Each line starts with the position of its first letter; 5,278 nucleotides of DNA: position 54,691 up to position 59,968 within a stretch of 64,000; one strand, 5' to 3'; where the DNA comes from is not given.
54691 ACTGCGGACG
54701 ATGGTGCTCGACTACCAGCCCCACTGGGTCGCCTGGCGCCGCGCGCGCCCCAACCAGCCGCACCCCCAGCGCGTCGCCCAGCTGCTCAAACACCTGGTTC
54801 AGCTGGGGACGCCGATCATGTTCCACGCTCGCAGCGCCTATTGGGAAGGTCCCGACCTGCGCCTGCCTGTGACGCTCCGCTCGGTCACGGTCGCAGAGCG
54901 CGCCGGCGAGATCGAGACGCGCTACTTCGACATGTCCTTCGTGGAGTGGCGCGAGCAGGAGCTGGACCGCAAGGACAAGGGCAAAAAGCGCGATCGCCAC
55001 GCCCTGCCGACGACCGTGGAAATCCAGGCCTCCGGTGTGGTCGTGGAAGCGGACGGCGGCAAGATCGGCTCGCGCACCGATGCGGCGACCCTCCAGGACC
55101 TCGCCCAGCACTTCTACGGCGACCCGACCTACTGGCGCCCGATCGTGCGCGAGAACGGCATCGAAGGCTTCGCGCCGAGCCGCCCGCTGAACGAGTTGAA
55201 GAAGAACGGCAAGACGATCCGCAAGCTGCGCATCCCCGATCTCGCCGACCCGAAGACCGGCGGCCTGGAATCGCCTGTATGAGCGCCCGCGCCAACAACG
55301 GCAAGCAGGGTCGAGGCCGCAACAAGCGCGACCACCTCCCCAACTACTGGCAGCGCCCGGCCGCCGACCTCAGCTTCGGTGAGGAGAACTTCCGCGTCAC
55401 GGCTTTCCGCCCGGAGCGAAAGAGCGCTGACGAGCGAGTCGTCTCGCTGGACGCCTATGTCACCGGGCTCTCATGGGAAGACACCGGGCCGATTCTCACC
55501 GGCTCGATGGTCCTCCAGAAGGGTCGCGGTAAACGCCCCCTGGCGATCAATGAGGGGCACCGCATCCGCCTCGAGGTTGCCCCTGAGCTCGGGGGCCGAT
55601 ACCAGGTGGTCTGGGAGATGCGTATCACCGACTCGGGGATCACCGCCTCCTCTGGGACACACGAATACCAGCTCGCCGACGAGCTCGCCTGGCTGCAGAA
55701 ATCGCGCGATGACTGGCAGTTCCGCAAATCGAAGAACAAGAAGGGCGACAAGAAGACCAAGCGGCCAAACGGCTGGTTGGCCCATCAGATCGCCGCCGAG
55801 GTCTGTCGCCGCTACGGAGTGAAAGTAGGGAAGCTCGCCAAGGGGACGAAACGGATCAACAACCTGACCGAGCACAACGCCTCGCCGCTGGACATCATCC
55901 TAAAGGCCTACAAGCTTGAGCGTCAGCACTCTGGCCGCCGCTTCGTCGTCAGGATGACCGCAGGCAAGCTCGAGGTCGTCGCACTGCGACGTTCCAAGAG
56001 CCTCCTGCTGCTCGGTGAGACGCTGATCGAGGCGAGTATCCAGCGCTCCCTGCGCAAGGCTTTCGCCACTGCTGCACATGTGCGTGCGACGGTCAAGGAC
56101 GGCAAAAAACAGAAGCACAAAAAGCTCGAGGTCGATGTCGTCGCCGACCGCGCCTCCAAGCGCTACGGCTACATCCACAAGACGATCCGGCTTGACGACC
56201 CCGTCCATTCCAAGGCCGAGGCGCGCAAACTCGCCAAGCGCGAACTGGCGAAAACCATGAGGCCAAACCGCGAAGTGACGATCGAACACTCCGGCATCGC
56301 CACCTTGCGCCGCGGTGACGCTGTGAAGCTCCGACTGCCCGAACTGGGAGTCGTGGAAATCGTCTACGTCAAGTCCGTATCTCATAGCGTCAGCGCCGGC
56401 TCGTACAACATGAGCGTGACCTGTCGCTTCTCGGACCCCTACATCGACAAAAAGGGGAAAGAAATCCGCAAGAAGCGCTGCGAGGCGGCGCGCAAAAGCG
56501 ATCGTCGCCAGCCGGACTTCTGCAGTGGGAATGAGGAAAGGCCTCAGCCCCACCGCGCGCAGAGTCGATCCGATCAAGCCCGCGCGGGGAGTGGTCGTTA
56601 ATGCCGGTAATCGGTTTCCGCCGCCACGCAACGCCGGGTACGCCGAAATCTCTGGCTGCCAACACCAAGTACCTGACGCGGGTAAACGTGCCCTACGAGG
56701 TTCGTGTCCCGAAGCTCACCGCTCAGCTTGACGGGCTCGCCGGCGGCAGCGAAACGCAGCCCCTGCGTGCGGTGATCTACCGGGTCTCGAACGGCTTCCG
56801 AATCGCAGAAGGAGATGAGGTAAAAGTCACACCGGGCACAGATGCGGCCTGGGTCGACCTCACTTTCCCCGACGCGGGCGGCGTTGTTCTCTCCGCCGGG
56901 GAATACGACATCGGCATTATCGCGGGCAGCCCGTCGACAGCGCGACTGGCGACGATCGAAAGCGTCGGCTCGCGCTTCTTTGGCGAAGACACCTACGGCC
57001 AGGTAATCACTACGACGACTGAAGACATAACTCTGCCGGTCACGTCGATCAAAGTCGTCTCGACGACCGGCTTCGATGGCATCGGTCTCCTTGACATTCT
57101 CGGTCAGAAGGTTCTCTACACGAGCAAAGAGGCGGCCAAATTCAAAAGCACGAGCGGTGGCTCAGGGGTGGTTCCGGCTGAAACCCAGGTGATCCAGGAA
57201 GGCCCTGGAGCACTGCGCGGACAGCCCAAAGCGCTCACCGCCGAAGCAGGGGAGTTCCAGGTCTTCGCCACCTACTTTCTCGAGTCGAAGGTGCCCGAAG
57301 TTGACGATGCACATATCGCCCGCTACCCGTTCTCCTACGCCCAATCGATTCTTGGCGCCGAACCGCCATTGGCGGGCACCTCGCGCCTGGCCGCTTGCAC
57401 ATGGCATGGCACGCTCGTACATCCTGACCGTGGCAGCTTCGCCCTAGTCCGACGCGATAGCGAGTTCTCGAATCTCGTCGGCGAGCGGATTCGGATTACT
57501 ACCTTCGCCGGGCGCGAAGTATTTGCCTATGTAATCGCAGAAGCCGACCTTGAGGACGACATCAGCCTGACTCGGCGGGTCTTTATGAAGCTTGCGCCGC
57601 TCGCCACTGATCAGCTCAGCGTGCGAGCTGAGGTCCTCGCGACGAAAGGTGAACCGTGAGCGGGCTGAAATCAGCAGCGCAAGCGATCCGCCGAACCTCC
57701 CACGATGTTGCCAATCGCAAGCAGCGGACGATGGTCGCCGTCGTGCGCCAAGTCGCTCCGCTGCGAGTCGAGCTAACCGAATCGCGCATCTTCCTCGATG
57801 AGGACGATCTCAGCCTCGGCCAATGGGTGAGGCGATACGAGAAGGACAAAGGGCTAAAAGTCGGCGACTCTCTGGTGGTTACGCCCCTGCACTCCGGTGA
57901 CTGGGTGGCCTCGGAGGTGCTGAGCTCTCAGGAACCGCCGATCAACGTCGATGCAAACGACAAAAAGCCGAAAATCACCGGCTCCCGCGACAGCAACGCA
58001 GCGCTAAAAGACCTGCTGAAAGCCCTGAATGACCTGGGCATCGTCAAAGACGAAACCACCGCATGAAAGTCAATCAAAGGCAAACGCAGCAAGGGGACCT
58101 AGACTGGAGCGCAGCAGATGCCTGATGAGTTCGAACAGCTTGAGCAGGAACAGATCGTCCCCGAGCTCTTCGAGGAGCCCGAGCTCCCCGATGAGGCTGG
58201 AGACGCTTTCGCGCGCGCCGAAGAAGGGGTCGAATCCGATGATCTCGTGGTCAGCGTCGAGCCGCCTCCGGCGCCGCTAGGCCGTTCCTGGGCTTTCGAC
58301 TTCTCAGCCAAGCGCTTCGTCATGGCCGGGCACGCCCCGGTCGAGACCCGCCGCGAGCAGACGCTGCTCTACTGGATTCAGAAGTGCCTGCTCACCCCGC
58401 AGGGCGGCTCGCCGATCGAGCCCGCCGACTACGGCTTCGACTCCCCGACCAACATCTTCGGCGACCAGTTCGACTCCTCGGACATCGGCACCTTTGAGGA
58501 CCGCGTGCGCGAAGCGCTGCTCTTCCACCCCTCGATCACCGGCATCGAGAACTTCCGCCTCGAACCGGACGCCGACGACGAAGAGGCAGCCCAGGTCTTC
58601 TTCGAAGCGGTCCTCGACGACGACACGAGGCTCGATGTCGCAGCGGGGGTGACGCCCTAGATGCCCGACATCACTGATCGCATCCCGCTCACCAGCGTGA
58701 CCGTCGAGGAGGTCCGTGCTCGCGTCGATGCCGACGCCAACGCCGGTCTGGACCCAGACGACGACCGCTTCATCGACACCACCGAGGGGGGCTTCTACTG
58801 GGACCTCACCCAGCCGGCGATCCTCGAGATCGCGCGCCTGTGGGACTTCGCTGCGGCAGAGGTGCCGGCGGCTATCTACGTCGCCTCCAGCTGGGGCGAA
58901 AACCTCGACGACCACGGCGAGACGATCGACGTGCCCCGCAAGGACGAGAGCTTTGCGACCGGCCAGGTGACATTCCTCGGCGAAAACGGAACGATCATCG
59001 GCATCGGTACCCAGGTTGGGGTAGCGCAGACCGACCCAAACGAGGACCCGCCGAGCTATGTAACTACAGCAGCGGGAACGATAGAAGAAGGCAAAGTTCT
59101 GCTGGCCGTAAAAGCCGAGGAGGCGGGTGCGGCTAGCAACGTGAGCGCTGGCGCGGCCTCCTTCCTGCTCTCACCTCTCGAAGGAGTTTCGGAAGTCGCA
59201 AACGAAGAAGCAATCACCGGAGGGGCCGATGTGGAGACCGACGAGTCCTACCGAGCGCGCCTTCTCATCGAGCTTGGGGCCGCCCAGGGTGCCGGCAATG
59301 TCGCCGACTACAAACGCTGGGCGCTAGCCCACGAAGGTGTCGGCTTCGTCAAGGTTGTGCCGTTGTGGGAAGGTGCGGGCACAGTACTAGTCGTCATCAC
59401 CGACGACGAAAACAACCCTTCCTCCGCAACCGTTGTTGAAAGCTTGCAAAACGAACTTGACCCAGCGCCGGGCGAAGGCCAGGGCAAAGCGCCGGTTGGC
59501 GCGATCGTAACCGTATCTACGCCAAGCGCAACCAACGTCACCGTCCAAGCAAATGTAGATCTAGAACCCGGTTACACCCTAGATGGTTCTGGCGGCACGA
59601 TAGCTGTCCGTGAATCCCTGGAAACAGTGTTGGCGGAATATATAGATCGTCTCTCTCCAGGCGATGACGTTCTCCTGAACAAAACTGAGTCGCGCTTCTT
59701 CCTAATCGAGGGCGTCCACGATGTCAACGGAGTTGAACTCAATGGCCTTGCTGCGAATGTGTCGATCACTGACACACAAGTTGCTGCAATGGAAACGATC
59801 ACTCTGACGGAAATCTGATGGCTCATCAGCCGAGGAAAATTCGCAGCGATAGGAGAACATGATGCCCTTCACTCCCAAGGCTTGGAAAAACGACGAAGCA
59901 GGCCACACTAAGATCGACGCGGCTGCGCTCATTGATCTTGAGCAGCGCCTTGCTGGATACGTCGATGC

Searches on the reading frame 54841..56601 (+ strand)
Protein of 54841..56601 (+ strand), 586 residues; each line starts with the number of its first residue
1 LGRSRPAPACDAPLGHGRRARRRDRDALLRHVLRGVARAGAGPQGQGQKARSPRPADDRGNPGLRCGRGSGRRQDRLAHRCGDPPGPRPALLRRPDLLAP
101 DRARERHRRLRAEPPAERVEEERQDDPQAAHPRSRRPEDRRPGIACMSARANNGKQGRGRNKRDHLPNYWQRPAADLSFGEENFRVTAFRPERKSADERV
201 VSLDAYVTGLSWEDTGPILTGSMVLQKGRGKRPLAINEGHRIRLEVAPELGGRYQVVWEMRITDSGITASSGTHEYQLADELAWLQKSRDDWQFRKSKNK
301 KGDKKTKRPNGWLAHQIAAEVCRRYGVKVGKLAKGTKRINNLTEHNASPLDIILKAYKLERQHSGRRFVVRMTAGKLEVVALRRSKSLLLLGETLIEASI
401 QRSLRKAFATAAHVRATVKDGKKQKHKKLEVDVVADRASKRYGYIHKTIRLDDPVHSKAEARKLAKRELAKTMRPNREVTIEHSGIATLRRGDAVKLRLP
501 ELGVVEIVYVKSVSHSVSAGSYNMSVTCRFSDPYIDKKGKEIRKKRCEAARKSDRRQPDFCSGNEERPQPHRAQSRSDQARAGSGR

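Call 89: search_protein_families(library=pfam, proteins=[window:54841-56601:+], max_evalue=0.001)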
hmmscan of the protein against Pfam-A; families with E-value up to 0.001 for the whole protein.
window:54841-56601:+ (586 aa): 1 family
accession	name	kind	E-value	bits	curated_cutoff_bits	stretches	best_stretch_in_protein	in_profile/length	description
PF24032.1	YQBQ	-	1.9e-30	106.7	27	1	305-527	73-292/294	YQBQ-like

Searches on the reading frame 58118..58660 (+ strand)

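Call 89: search_protein_families(library=pfam, proteins=[window:58118-58660:+], max_evalue=0.001)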
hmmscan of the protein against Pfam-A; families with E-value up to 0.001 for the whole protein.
window:58118-58660:+ (180 aa): 1 family
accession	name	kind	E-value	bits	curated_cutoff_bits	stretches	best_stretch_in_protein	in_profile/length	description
PF10934.14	Sheath_initiator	-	2e-09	37.9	32.9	1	58-153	1-96/104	Contractile injection system sheath initiator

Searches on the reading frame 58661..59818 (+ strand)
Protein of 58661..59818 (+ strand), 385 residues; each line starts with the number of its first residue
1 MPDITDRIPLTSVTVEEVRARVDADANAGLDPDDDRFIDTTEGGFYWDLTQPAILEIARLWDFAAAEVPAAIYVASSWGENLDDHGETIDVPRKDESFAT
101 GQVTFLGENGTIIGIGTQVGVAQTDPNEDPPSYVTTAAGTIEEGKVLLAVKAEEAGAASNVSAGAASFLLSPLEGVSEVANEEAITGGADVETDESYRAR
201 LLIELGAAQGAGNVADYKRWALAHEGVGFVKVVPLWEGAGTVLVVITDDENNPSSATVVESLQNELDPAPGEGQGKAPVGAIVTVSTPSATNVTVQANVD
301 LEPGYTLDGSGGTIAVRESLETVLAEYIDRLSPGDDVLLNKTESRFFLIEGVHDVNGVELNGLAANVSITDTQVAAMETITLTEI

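Call 89: search_protein_families(library=pfam, proteins=[window:58661-59818:+], max_evalue=0.001)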
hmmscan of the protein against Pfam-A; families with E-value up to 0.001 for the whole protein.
window:58661-59818:+ (385 aa): 1 family
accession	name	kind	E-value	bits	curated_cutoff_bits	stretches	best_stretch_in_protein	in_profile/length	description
PF04865.19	Baseplate_J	-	2.6e-55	187.9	21.1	1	79-342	2-252/255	Baseplate J-like protein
